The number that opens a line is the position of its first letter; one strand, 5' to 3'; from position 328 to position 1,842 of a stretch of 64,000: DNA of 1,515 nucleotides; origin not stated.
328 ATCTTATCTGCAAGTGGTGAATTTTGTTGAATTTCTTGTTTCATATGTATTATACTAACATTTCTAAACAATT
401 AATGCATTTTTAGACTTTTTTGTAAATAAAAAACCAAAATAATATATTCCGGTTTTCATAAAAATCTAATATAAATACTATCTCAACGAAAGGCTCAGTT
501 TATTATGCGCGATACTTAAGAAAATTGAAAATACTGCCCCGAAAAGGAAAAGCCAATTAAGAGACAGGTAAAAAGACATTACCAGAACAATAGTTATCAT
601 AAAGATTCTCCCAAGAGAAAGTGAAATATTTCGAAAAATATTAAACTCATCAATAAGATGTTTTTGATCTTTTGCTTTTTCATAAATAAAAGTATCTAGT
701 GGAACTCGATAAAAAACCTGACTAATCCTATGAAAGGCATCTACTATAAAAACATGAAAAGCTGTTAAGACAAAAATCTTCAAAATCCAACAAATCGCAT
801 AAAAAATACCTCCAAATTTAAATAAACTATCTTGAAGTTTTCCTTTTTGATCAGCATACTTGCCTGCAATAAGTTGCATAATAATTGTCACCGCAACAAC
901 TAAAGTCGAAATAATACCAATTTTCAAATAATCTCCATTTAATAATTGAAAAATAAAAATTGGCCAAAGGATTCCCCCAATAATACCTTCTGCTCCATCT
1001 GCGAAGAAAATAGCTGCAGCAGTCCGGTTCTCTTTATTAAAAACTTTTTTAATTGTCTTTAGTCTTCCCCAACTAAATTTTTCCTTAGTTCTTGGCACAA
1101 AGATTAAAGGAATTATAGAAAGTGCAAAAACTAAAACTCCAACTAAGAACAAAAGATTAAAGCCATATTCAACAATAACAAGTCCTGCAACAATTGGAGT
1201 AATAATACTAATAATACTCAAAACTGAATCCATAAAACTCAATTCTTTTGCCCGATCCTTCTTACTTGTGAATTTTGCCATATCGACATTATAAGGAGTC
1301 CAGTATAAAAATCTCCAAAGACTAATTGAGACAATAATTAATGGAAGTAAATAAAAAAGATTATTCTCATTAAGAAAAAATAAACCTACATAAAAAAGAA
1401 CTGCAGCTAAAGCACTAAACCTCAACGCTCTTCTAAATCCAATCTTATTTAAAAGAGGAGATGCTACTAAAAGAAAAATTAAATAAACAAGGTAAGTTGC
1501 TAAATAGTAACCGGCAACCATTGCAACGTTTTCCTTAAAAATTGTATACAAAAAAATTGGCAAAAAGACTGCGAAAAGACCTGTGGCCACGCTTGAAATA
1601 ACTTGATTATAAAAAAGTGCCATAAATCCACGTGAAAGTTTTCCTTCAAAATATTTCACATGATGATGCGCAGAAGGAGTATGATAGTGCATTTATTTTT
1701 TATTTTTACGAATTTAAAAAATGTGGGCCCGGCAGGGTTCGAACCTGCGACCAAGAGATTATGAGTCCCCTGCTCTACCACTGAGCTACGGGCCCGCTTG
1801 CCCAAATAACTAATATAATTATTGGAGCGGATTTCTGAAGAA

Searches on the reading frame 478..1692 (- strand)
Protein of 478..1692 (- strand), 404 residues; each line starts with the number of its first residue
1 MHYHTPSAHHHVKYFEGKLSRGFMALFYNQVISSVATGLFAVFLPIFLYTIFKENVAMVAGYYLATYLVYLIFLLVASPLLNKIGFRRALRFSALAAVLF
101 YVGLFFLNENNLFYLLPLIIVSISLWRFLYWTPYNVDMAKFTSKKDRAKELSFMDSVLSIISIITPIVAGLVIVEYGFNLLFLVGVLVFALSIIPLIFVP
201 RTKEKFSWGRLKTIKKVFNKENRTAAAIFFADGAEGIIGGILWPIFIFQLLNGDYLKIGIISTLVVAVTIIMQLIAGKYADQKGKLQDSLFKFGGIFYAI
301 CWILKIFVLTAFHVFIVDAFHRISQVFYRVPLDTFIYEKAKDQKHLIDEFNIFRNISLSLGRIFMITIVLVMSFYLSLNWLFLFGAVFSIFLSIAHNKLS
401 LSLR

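Call 63: find_encoding_contigs(protein=window:478-1692:-, flank=10000, max_places=2)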
Protein window:478-1692:- (404 aa): 2 contigs read that carry it; 1 place shown.
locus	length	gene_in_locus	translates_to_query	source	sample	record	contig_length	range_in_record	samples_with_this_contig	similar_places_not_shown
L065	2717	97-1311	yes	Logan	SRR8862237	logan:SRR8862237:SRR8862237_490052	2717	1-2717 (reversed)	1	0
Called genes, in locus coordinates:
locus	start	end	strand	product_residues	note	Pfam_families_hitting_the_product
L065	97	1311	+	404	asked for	PF07690:MFS_1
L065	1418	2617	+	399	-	PF05496:RuvB_N, PF14532:Sigma54_activ_2 (weak), PF00004:AAA, PF07728:AAA_5, PF13173:AAA_14, PF16193:AAA_assoc_2, PF12002:MgsA_C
